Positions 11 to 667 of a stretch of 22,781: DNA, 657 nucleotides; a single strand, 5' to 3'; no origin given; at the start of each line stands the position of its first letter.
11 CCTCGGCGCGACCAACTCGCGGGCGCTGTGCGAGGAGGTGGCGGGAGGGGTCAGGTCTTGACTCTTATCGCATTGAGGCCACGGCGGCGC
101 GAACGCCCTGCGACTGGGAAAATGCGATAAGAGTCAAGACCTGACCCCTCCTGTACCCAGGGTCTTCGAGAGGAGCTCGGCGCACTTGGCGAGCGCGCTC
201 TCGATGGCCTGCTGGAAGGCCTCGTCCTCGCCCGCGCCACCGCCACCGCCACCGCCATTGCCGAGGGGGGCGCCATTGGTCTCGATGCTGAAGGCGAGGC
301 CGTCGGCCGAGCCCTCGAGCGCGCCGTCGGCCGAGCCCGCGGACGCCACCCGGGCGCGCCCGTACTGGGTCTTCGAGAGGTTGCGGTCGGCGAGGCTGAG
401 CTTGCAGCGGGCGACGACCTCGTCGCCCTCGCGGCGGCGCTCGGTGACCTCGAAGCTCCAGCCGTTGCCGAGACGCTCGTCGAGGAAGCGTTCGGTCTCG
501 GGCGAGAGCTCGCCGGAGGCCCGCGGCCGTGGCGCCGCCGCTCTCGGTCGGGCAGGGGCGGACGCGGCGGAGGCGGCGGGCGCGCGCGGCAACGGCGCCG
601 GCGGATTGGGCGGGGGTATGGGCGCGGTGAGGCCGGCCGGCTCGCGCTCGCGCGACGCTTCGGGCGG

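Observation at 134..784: Two paralogous domains with a Rad52/Rad22-like motif, one standalone (134..784) and one fused to HyuB (11695..~12220), each next to hydrolase genes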

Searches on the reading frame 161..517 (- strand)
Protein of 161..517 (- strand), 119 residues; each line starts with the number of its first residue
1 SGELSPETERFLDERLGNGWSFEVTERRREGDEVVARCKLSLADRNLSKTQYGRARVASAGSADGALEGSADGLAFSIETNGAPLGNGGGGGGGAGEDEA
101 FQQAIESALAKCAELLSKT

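Call 31: search_protein_representatives(alignment_id=A2)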
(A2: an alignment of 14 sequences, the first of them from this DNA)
Query: 14 sequences, 107 profile positions. Proteins with E-value up to 0.001 (for the whole library): 445; up to 1e-10: 139; up to 1e-30: 15. The best 150 are listed.
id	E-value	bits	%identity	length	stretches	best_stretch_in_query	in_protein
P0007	1.8e-43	163.1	-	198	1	3-106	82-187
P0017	2.2e-40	153.2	-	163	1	4-106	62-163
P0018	1.8e-35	137.3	-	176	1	4-106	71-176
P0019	1.3e-34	134.6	-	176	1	2-105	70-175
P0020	2.5e-34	133.7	-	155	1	2-106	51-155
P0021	9.3e-33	128.6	-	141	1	4-105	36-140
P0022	3.7e-32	126.7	-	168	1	3-106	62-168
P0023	3.8e-32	126.7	-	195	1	4-105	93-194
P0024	6.3e-32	126.0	-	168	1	5-106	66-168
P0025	6.9e-32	125.8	-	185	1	3-105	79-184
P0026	1.9e-31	124.4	-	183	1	3-106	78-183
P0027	2.4e-31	124.1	-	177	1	4-106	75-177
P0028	2.9e-31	123.8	-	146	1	3-106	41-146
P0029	3.8e-31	123.4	-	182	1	3-106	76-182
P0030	4.3e-31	123.3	-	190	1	3-106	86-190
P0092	7.3e-19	83.9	-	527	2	2-62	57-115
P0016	9.9e-19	83.5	-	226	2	4-59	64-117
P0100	5.1e-18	81.2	-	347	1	4-105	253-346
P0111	8.0e-17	77.4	-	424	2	5-63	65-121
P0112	2.3e-16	75.9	-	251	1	3-68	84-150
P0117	7.3e-16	74.3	-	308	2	4-60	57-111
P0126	1.0e-14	70.6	-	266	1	4-64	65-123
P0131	2.7e-14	69.3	-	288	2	11-62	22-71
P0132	4.0e-14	68.7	-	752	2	7-61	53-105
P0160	2.6e-09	53.2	-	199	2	7-61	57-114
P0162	5.5e-09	52.2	-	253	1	8-106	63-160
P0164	9.0e-09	51.5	-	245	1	7-61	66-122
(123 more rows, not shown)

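Call 32: search_protein_families(library=pfam, proteins=[P0092, P0111, P0132, P0100, P0117, P0131, P0126, P0162, P0164, P0112], max_evalue=0.01)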
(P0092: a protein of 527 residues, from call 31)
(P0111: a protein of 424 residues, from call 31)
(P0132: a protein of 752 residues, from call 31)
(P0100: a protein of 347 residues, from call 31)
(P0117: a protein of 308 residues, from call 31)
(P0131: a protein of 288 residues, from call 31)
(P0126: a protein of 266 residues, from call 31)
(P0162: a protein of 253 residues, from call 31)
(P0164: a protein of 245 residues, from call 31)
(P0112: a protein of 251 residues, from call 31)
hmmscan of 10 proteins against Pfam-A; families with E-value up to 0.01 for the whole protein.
P0092 (527 aa): 2 families
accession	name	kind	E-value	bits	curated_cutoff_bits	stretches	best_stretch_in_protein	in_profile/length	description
PF02538.19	Hydantoinase_B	-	2.6e-71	241.1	26.8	1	172-426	1-256/519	Hydantoinase B/oxoprolinase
PF04098.21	Rad52_Rad22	-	0.00096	19.5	20.3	1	53-134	29-129/153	Rad52/22 family double-strand break repair protein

P0111 (424 aa): 1 family
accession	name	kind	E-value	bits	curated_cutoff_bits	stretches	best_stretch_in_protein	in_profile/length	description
PF02538.19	Hydantoinase_B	-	6.2e-71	239.9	26.8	1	181-417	1-242/519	Hydantoinase B/oxoprolinase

P0132 (752 aa): 1 family
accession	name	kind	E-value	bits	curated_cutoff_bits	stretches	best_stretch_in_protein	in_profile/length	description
PF02538.19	Hydantoinase_B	-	4.6e-115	385.5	26.8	1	176-680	11-519/519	Hydantoinase B/oxoprolinase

P0100 (347 aa): 1 family
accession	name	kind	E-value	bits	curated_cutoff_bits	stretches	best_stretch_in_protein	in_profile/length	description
PF00857.26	Isochorismatase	-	6.5e-23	82.1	27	1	42-145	67-170/175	Isochorismatase domain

P0117 (308 aa): 1 family
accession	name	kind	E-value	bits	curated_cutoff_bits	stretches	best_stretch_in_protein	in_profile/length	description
PF02538.19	Hydantoinase_B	-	5.8e-38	131.1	26.8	1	169-307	1-146/519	Hydantoinase B/oxoprolinase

P0131 (288 aa): 1 family
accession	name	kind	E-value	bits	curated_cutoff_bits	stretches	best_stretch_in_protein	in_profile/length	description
PF02538.19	Hydantoinase_B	-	2e-21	76.5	26.8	2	245-284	123-162/519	Hydantoinase B/oxoprolinase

P0126 (266 aa): 2 families
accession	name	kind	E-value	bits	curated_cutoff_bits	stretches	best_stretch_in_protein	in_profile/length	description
PF07719.23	TPR_2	-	0.0028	18.1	27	0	209-229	5-25/34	Tetratricopeptide repeat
PF00515.34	TPR_1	-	0.0033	17.6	27.8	0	211-229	7-25/34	Tetratricopeptide repeat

P0162 (253 aa): 1 family
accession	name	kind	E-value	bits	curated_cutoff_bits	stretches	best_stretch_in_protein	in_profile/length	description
PF04098.21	Rad52_Rad22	-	5.6e-06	26.8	20.3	1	31-182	7-150/153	Rad52/22 family double-strand break repair protein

P0164 (245 aa): 1 family
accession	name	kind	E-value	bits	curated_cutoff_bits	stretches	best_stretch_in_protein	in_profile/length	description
PF04098.21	Rad52_Rad22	-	1.3e-07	32.1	20.3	1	33-171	4-148/153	Rad52/22 family double-strand break repair protein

P0112 (251 aa): 0 families
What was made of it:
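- On Rad52/Rad22 family (Pfam PF04098): One fused relative, P0092, scores 19.5 bits, just under the cut-off (call 32).
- The family profile retrieves Rad52_Rad22-positive proteins P0162 and P0164 at about 1e-8 (5.5e-9 and 9.0e-9) in a library of 1.8 billion proteins (calls 31, 32).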

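Call 37: find_related_loci(query=A3, collection=genome_contigs, flank=8000)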
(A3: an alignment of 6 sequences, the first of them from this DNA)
Query A3 (115 aa) in genome_contigs; peptide patterns used: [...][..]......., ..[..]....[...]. (x = any residue, [..] = any of these).
495 stretches matched a pattern; 4 encode a relative of the query (tblastn E <= 1e-3); 4 distinct loci.
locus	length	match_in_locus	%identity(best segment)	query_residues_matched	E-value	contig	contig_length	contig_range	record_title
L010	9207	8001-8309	45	5-114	4e-28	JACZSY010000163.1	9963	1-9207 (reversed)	MAG: SAR324 cluster bacterium isolate B11T3L8 B11T3L8_NODE2128, whole genome shotgun sequence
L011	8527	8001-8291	41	5-114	3e-21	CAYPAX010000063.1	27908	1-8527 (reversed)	MAG TPA_asm: uncultured Rhodospirillaceae bacterium isolate SRP200020_co5_65 genome assembly, contig: NODE_2559_length_2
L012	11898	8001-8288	41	5-114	1e-18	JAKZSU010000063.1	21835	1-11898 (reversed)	MAG: Alphaproteobacteria bacterium isolate Langseth_MAG_00041 Langseth_MAG_00041_000000000063, whole genome shotgun sequ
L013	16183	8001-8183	45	10-74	6e-15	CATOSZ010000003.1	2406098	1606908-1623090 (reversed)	MAG: uncultured Alphaproteobacteria bacterium isolate 1311e4a2-7c2e-4e7e-97fd-c775e7e276f9 genome assembly, contig: cont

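Call 41: search_protein_families(library=pfam, proteins=[L010:6918-7658:+, L011:7171-7887:+, L012:6892-7824:+, L013:6519-8273:+, L012:8301-9185:+, L010:4240-6132:+, L012:5957-7060:-, L011:6013-7104:-, L013:8888-10249:-, L013:6684-7721:-], max_evalue=0.001)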
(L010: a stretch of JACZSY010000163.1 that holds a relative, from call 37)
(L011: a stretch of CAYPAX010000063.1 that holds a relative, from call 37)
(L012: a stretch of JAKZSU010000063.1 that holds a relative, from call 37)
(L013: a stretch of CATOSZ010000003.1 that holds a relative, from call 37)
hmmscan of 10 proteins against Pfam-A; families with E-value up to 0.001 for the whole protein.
L010:6918-7658:+ (246 aa): 1 family
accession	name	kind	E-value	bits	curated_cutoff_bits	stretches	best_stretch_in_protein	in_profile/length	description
PF00857.26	Isochorismatase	-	1.6e-35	123.2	27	1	41-216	2-175/175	Isochorismatase domain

L011:7171-7887:+ (238 aa): 1 family
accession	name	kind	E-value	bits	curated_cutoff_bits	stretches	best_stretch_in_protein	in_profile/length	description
PF00857.26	Isochorismatase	-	4.7e-33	115.2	27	1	32-203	2-171/175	Isochorismatase domain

L012:6892-7824:+ (310 aa): 1 family
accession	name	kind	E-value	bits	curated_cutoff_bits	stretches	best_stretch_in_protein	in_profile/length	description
PF00857.26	Isochorismatase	-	5.3e-36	124.8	27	1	108-280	2-173/175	Isochorismatase domain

L013:6519-8273:+ (584 aa): 0 families

L012:8301-9185:+ (294 aa): 1 family
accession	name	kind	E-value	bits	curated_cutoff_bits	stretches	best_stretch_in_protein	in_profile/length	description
PF01263.26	Aldose_epim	-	4.2e-43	148.3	27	1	3-288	2-299/299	Aldose 1-epimerase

L010:4240-6132:+ (630 aa): 2 families
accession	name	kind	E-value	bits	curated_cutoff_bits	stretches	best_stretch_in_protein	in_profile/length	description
PF01979.26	Amidohydro_1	-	3.7e-26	92.6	25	1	190-580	1-345/345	Amidohydrolase family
PF07969.17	Amidohydro_3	-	5.4e-16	59.6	29.7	2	182-202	1-21/472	Amidohydrolase family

L012:5957-7060:- (367 aa): 2 families
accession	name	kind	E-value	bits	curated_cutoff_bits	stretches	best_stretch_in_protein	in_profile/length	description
PF01522.26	Polysacc_deac_1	-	7.1e-15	55.5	23.1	1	111-212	21-122/124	Polysaccharide deacetylase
PF10096.14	DUF2334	-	4.6e-06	26.8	26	1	139-254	57-154/203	Uncharacterized protein conserved in bacteria (DUF2334)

L011:6013-7104:- (363 aa): 2 families
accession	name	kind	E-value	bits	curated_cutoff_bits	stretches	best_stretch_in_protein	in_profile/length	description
PF01522.26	Polysacc_deac_1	-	1.6e-18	67.3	23.1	1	107-209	20-122/124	Polysaccharide deacetylase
PF10096.14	DUF2334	-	2.1e-06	27.9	26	1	133-269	54-154/203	Uncharacterized protein conserved in bacteria (DUF2334)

L013:8888-10249:- (453 aa): 3 families
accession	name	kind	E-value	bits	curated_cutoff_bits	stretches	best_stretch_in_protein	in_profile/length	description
PF13751.12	DDE_Tnp_1_6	-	4.4e-14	53.3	25.1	1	385-447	62-124/125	Transposase DDE domain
PF05598.16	DUF772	-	2.8e-13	50.1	23.1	1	53-122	1-74/74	Transposase domain (DUF772)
PF01609.27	DDE_Tnp_1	-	4e-13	50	23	1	277-444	29-200/200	Transposase DDE domain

L013:6684-7721:- (345 aa): 2 families
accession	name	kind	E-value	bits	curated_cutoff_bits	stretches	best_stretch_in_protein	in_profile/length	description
PF01522.26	Polysacc_deac_1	-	7.6e-16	58.6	23.1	1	95-196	21-122/124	Polysaccharide deacetylase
PF10096.14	DUF2334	-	1.6e-06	28.3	26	1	124-303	58-191/203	Uncharacterized protein conserved in bacteria (DUF2334)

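Call 46: search_solved_structures(query=A4, max_evalue=10, show_alignments=3)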
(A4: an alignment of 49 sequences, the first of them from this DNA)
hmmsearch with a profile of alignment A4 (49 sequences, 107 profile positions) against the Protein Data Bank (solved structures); distinct sequences matched with E-value up to 10: 1.
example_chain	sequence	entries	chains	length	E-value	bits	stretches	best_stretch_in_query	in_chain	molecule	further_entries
4dni_A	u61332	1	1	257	0.055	17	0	12-40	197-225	Fusion protein of RNA-editing complex proteins MP42 and MP18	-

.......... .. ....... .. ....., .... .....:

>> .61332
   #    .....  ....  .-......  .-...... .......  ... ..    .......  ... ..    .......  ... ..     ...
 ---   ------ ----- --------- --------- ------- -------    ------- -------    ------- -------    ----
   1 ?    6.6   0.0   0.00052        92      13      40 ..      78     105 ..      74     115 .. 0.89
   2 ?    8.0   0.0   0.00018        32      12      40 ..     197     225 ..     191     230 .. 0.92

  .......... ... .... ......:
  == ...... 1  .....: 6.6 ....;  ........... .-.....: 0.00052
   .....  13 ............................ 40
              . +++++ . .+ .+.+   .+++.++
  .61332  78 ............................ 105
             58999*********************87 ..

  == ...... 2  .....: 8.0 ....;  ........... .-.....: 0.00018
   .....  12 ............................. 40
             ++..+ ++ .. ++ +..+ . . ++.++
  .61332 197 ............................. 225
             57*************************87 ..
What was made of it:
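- Closest known: Eukaryotic Rad52 / Mgm101 N-terminal ring domains. Different: No direct profile-to-sequence hit (call 46).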

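Call 47: search_protein_families(library=pfam, alignment_id=A4, max_evalue=1)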
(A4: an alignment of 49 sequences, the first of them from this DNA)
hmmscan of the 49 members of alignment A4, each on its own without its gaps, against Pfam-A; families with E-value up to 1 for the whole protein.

A. member 1, seq(119 aa): 0 families

B. families by the number of members that match (of 49 scanned): 13 families
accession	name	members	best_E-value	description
PF04098.21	Rad52_Rad22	12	1.6e-05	Rad52/22 family double-strand break repair protein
PF12550.13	GCR1_C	2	0.087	Transcriptional activator of glycolytic enzymes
PF19948.4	DUF6410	1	0.025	Family of unknown function (DUF6410)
PF17853.6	GGDEF_2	1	0.056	GGDEF-like domain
PF23993.1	DUF7311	1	0.06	Domain of unknown function (DUF7311)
PF10442.14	FIST_C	1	0.1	FIST C domain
PF08402.16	TOBE_2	1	0.15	TOBE domain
PF24995.1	DSRM_2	1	0.19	dsRNA binding domain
PF21339.3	VEGFR-1-like_Ig-like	1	0.2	Vascular endothelial growth factor receptor 1-like, Ig-like domain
PF21063.2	Reovirus_L2_GTase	1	0.23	Reovirus core-spike protein lambda-2 (L2), GTase domain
PF14488.12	DUF4434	1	0.28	Domain of unknown function (DUF4434)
PF16548.10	FlgT_N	1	0.43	Flagellar assembly protein T, N-terminal domain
PF24165.1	TMP_C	1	0.58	Tape measure protein C-terminal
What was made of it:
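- On Rad52/Rad22 family (Pfam PF04098): At family level, 12/49 cores match at E <= 1 with a best E of 1.6e-5 (call 47).
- Pfam Rad52_Rad22 is the only recurrent match (12/49 cores, best E 1.6e-5; call 47).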

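Call 48: find_encoding_contigs(protein=P0132, flank=10000, max_places=3)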
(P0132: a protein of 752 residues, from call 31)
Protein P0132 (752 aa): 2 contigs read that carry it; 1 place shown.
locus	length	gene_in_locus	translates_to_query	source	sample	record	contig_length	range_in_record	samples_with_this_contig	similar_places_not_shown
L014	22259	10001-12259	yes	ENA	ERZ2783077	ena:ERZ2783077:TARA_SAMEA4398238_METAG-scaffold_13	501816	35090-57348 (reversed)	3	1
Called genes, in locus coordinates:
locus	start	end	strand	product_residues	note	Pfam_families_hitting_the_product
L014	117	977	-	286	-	PF00892:EamA, PF03151:TPT (faint), PF06800:Sugar_transport (faint), PF00892:EamA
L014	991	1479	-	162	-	PF03928:HbpS-like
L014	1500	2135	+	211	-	PF07310:PAS_5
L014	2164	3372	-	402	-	PF02746:MR_MLE_N, PF13378:MR_MLE_C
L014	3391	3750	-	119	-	PF02311:AraC_binding, PF07883:Cupin_2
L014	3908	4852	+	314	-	PF00296:Bac_luciferase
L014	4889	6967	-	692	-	PF00672:HAMP (faint), PF00015:MCPsignal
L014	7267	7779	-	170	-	-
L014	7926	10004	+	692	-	PF05378:Hydant_A_N, PF01968:Hydantoinase_A, PF19278:Hydant_A_C (weak)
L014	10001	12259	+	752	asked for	PF02538:Hydantoinase_B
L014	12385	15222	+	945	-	PF01145:Band_7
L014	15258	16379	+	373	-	PF00005:ABC_tran, PF13304:AAA_21 (weak)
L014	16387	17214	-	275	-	PF13714:PEP_mutase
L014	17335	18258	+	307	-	PF00126:HTH_1, PF03466:LysR_substrate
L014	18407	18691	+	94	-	-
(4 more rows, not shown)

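Call 49: find_encoding_contigs(protein=P0100, flank=8000, max_places=3)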
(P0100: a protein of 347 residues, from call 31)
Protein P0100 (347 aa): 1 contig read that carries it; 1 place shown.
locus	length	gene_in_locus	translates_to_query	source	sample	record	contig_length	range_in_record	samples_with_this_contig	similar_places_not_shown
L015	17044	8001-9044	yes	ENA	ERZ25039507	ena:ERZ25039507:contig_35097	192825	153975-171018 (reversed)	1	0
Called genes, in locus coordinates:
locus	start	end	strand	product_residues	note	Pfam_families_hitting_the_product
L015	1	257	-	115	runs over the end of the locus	PF02538:Hydantoinase_B (weak)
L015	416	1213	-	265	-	PF02538:Hydantoinase_B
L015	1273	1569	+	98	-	-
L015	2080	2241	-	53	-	-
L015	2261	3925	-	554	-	PF05378:Hydant_A_N, PF01968:Hydantoinase_A, PF19278:Hydant_A_C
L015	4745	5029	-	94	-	-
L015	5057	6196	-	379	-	PF02492:cobW, PF07683:CobW_C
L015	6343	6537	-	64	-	-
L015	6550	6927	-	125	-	-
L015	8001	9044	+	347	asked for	PF00857:Isochorismatase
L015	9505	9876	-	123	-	-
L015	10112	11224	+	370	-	PF01968:Hydantoinase_A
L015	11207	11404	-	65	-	-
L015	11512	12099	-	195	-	-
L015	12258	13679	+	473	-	PF02538:Hydantoinase_B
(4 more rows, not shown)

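Call 61: search_dna_similar(query=P0160, collection=phages, mode=protein, max_rows=10)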
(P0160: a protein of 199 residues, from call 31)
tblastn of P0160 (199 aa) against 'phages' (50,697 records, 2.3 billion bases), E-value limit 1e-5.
Records with a match: 8; places in all: 8; records where one place covers at least 80% of the query: 0.
Best place of each record, by identity: <60% 8.
By first word of the organism name: Polaribacter 4; Bacillus 3; Moorella 1.
By host as written in the record: - 4; Moorella thermoacetica DSM 103132 1; Bacillus australimaris sKR4M-27 1; Bacillus cereus BC102p 1; Bacillus cereus 1.
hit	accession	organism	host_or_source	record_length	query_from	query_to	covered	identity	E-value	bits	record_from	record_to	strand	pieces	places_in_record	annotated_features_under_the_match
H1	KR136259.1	Polaribacter phage P12002L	seawater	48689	18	145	64%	41.2%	2e-19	91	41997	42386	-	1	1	hypothetical protein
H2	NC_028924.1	Polaribacter phage P12002L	seawater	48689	18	145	64%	41.2%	2e-19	91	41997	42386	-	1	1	hypothetical protein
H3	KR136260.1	Polaribacter phage P12002S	seawater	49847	18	145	64%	41.2%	2e-19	91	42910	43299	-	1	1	hypothetical protein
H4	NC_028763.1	Polaribacter phage P12002S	seawater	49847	18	145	64%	41.2%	2e-19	91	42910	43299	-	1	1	hypothetical protein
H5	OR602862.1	Moorella phage MTATph1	Moorella thermoacetica DSM 103132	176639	19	145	64%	33.8%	6e-10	63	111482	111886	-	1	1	hypothetical protein (x2)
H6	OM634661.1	Bacillus phage vB_BauM_KLEB27-3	Bacillus australimaris sKR4M-27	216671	34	147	57%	34.9%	3e-8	59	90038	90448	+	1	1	DNA repair protein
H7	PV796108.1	Bacillus phage Edson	Bacillus cereus BC102p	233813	25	145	61%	31.4%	3e-7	56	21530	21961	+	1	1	hypothetical protein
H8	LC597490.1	Bacillus phage vB_BceM_WH1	Bacillus cereus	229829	25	145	61%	30.8%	4e-7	55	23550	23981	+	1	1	hypothetical protein_gp045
